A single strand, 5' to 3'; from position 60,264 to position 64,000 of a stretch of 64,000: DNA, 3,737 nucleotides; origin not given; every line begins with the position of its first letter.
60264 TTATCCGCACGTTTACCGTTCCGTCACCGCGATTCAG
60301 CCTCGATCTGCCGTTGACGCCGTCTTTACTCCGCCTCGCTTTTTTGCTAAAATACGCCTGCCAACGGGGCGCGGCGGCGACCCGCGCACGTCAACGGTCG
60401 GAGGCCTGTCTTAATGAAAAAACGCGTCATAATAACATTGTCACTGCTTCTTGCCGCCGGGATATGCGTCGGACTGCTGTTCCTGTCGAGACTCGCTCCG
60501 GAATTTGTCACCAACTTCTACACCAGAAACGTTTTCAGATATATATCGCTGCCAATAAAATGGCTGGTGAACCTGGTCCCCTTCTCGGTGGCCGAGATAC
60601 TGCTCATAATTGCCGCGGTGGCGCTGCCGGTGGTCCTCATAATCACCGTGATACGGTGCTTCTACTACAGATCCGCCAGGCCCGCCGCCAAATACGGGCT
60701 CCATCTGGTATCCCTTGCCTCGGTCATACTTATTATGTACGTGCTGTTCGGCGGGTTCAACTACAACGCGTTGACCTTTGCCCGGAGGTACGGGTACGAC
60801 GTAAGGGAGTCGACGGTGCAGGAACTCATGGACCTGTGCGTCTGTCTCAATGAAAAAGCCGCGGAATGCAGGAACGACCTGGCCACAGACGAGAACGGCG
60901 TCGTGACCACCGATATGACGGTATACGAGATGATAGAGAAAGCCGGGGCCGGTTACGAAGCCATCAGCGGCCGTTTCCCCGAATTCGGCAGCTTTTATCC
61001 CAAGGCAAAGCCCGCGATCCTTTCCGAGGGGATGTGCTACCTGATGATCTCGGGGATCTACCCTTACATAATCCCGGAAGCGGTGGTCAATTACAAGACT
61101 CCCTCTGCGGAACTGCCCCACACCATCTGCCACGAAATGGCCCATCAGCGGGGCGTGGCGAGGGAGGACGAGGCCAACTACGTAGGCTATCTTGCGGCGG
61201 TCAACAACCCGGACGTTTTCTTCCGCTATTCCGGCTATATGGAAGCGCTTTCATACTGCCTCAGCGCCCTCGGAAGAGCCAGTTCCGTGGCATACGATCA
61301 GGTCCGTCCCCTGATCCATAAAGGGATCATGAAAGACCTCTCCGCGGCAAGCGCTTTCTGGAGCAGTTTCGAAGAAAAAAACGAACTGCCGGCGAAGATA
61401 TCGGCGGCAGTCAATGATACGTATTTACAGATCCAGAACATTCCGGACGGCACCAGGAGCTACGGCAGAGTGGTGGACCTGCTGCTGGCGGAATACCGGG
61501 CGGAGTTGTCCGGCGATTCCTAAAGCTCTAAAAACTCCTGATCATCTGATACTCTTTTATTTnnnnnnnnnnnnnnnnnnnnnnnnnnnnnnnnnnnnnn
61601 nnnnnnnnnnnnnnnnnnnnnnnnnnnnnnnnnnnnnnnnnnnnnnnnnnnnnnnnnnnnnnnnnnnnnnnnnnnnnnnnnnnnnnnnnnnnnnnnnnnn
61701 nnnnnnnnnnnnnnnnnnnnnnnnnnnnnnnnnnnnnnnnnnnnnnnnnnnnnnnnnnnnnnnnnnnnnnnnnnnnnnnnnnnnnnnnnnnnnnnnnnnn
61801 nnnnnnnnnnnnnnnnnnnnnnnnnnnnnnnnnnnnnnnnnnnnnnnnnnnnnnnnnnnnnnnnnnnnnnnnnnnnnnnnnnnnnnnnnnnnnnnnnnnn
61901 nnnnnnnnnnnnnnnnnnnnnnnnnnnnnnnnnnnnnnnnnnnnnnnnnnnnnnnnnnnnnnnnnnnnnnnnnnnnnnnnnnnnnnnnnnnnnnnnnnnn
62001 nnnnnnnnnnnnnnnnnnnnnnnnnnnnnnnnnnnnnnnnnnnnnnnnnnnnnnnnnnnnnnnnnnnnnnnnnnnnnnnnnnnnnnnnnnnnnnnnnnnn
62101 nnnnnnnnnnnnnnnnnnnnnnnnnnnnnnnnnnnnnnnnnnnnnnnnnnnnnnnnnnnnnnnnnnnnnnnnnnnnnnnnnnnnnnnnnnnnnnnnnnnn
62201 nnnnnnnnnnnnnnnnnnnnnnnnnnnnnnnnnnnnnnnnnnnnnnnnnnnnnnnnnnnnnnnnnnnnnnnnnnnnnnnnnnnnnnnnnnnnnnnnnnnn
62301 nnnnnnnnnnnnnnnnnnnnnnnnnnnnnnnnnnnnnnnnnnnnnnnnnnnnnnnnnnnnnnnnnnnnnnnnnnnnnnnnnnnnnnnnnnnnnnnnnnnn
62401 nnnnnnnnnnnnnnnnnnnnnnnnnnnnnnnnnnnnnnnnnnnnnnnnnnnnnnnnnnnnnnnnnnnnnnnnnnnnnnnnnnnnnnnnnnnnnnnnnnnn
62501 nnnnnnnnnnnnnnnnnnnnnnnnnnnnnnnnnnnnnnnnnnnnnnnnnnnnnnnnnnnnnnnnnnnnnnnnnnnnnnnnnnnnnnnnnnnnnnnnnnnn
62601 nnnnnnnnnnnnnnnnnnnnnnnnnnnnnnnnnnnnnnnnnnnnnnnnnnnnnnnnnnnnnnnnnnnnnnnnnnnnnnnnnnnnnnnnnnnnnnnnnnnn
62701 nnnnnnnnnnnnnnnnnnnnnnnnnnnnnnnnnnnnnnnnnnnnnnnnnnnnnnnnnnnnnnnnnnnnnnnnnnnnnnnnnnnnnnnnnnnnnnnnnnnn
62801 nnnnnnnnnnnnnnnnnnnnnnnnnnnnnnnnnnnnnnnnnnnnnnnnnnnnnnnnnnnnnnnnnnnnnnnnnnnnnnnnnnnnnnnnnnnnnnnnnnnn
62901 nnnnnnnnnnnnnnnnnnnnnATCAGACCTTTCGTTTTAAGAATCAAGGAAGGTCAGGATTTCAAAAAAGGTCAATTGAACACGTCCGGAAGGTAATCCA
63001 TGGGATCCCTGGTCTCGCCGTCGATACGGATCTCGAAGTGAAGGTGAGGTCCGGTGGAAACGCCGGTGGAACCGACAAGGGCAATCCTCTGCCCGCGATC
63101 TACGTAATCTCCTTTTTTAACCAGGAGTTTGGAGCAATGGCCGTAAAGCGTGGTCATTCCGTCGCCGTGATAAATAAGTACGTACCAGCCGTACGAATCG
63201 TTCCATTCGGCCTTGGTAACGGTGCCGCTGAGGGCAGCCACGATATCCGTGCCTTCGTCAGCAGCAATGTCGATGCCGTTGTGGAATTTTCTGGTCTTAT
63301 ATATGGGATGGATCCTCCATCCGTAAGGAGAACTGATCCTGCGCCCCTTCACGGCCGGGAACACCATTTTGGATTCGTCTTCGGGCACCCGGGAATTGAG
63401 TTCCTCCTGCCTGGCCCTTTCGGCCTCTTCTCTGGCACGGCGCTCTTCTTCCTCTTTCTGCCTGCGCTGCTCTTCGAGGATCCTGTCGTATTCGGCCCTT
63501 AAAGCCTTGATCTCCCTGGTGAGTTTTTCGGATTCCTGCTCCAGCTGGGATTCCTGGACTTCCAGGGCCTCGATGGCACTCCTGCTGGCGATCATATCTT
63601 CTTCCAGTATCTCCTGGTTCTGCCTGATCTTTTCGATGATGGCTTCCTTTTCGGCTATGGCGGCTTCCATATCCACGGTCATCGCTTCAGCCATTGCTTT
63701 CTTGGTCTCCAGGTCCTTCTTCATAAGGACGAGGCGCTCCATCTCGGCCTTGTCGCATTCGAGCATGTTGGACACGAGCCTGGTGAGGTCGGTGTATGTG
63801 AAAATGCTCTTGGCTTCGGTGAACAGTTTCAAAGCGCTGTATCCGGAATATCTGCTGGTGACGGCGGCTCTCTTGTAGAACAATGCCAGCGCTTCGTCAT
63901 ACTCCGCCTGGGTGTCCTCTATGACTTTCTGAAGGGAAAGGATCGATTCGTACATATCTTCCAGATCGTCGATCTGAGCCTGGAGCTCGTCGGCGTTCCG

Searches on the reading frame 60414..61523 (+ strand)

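Call 70: search_protein_families(library=pfam, proteins=[window:60414-61523:+], max_evalue=0.00001)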
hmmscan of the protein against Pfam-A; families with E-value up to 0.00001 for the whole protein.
window:60414-61523:+ (369 aa): 1 family
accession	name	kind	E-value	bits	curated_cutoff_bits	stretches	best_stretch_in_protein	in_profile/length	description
PF12725.13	DUF3810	-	3.8e-88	296.3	28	1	36-358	1-311/311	Protein of unknown function (DUF3810)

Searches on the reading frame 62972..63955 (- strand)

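Call 70: search_protein_families(library=pfam, proteins=[window:62972-63955:-], max_evalue=0.00001)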
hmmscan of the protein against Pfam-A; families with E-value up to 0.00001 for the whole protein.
window:62972-63955:- (327 aa): 1 family
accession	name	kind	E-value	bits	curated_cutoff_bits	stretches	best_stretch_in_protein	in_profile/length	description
PF01551.29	Peptidase_M23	-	3.7e-36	123.6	28.7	1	223-318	1-96/96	Peptidase family M23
